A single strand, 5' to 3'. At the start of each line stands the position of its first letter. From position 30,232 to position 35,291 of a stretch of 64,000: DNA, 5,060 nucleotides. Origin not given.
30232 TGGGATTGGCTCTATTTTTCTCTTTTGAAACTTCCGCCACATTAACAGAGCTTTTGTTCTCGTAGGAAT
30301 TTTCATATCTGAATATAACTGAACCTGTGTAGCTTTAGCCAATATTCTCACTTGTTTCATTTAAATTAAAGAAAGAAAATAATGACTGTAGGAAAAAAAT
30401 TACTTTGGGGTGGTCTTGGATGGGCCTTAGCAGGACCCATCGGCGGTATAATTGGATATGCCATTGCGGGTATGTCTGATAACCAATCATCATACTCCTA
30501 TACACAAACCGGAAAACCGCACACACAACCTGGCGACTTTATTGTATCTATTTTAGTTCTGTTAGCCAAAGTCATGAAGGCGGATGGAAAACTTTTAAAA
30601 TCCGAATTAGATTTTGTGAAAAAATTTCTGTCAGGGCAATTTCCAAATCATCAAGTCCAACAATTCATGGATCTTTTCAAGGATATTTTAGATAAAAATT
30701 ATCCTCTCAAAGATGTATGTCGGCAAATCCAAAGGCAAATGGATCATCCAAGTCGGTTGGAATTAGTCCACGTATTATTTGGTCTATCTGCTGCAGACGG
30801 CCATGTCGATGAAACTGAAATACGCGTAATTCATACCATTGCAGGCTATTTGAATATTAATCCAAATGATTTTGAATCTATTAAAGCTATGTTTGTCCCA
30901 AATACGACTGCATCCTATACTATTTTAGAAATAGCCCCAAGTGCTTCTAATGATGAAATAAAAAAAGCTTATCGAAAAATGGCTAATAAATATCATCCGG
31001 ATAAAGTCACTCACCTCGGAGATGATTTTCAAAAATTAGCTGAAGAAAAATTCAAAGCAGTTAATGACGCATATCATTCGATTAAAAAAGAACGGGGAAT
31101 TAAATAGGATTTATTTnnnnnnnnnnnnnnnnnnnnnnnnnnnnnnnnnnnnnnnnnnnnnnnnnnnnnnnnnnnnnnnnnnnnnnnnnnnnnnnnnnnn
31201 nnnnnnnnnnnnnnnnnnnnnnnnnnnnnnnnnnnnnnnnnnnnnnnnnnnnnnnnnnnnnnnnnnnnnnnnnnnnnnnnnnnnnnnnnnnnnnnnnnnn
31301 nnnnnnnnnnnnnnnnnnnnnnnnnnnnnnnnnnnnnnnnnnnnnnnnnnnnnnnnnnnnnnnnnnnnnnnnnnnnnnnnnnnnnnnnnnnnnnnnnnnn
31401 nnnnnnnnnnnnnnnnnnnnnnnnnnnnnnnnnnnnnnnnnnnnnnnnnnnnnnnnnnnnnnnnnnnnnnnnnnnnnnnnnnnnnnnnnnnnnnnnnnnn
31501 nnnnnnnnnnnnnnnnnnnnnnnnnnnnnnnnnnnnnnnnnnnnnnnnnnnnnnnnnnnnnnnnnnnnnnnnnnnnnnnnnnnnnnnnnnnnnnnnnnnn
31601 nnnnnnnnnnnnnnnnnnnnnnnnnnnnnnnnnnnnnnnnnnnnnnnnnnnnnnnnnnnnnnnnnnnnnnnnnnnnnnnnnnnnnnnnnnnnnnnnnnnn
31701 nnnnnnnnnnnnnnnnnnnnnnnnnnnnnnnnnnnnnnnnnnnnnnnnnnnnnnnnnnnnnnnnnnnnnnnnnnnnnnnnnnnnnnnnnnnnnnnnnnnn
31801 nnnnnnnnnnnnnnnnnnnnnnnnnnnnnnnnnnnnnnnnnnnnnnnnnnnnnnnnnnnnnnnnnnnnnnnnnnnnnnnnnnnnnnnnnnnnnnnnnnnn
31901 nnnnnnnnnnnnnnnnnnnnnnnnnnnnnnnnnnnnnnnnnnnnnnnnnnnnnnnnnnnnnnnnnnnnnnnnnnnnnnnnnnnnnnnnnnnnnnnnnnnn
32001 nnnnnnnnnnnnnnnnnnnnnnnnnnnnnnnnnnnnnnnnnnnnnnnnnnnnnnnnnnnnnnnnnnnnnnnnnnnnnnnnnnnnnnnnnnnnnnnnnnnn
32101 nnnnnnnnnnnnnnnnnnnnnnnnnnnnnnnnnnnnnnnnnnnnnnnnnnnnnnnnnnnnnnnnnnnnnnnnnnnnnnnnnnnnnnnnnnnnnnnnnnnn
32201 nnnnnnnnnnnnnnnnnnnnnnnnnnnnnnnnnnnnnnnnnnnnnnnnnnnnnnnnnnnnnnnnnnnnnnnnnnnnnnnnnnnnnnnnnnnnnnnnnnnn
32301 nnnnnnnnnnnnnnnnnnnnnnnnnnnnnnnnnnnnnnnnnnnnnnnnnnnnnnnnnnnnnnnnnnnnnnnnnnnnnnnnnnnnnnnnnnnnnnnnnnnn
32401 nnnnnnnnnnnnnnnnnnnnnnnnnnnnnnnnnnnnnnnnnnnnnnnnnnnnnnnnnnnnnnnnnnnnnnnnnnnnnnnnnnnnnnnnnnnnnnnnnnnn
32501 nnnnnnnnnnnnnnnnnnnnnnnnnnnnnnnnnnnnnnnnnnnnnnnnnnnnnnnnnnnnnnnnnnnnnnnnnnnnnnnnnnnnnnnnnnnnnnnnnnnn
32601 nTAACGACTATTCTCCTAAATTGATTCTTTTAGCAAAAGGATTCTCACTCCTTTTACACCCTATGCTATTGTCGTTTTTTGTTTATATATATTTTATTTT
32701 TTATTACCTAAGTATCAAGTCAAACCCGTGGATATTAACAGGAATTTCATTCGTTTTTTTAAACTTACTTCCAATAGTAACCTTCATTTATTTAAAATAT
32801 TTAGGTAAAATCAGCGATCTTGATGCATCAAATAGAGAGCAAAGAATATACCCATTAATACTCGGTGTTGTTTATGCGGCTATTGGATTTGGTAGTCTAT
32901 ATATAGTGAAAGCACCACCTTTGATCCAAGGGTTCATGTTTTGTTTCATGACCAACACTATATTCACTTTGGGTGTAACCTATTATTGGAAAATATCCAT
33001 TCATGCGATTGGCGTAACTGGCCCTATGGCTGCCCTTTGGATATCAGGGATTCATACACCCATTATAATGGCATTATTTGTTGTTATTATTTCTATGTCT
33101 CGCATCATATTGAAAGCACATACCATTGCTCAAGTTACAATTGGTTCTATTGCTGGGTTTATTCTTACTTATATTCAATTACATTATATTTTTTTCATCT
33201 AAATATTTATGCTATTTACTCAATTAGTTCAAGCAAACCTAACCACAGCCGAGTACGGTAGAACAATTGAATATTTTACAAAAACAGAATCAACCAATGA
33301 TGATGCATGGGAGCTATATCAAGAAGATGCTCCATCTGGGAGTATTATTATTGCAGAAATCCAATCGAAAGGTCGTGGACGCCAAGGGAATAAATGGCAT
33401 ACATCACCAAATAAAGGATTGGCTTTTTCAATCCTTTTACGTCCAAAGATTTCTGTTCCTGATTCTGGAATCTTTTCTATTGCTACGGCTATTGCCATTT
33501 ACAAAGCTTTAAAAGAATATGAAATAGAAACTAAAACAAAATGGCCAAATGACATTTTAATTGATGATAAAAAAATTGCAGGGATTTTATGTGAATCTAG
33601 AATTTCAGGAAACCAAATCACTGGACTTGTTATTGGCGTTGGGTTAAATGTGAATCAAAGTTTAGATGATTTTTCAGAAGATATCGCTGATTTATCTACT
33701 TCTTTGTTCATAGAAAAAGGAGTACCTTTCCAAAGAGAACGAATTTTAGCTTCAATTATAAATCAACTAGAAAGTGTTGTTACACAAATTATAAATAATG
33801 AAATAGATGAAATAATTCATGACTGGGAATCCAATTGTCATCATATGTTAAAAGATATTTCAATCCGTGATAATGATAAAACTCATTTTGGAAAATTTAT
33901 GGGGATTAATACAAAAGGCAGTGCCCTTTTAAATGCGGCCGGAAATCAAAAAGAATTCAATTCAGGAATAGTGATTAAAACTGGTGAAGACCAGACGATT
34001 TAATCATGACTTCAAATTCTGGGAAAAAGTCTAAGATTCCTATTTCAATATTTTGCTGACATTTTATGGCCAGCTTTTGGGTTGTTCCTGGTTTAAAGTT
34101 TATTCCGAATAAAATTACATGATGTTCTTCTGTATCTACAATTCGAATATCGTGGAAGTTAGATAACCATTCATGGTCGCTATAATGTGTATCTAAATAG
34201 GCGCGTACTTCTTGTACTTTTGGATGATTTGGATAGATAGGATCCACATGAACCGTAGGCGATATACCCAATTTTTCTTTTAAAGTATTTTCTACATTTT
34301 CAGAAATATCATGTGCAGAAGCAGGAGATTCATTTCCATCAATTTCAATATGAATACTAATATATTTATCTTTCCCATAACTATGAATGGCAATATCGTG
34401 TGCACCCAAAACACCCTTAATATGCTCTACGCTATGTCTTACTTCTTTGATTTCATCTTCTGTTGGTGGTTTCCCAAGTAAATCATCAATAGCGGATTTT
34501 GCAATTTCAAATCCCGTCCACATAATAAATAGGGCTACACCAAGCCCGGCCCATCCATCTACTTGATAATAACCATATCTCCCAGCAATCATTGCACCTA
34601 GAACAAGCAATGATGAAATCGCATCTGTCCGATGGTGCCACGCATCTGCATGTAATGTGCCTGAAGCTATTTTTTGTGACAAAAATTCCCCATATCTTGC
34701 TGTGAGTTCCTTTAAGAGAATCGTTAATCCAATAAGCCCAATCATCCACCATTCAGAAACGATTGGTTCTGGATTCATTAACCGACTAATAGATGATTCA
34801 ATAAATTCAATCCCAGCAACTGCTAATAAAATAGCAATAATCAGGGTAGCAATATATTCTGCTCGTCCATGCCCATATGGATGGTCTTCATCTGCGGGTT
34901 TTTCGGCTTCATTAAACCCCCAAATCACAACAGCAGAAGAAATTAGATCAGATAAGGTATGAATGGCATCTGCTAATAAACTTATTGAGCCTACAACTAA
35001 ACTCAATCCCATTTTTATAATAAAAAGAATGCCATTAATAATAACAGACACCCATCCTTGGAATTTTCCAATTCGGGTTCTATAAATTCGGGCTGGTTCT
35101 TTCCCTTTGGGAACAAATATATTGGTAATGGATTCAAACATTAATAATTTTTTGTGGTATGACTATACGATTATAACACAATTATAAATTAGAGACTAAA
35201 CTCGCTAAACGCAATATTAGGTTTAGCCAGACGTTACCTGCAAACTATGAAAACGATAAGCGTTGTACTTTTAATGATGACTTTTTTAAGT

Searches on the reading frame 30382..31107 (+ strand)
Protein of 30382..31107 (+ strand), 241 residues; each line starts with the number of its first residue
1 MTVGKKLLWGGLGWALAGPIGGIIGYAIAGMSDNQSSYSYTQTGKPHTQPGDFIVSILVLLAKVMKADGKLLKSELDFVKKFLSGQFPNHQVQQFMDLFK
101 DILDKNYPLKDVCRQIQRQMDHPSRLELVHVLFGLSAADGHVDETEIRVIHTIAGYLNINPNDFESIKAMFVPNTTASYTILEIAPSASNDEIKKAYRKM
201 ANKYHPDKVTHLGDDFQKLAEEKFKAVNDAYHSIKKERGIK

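Call 9: search_protein_families(library=pfam, proteins=[window:30382-31107:+], max_evalue=0.001)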
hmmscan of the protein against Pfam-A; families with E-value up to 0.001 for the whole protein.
window:30382-31107:+ (241 aa): 2 families
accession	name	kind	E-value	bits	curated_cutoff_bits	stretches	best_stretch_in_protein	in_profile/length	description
PF05099.18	TerB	-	6.4e-23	81.7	24.4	1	57-168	4-117/118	Tellurite resistance protein TerB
PF00226.36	DnaJ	-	6.3e-16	58.7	27.8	1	179-236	3-55/63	DnaJ domain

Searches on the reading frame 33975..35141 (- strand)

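Call 80: search_protein_families(library=ncbifam, proteins=[window:33975-35141:-], max_evalue=1e-8)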
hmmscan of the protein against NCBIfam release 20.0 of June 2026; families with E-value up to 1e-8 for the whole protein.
window:33975-35141:- (388 aa): 10 families
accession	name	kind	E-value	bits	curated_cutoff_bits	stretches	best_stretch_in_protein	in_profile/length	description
TIGR01297.1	CDF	superfamily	3.1e-65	220.3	82.35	1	29-299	5-280/285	cation diffusion facilitator family transporter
NF050169.1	CatEfflxFieF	equivalog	5.4e-45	153.8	420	1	29-301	8-281/282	cation efflux pump FieF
NF033615.1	CDF_MamM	equivalog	3.1e-43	148.1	350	1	27-298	10-283/290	magnetosome biogenesis CDF transporter MamM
NF033616.1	CDF_MamB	equivalog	1.9e-42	145.7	350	1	30-292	10-272/284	magnetosome biogenesis CDF transporter MamB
NF007064.0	PRK09509.1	equivalog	3.4e-41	141.2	447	1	28-302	12-287/300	CDF family cation-efflux transporter FieF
NF052621.1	MngEfTpMntE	equivalog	3.7e-37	128.3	500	1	30-301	7-281/293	manganese efflux transporter MntE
NF052602.1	Zn_efflux_Cdf31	equivalog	5.5e-34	117.9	460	1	30-302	11-290/299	CDF family zinc efflux transporter Cdf31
NF040994.1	MamV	equivalog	3.8e-25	88.6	500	1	41-292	26-276/319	CDF transporter MamV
NF002923.0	PRK03557.1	equivalog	2.7e-15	56.4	408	1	34-290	26-279/313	CDF family zinc transporter ZitB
NF033827.1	CDF_efflux_DmeF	equivalog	9.8e-12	44.9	250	0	30-141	19-132/309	CDF family Co(II)/Ni(II) efflux transporter DmeF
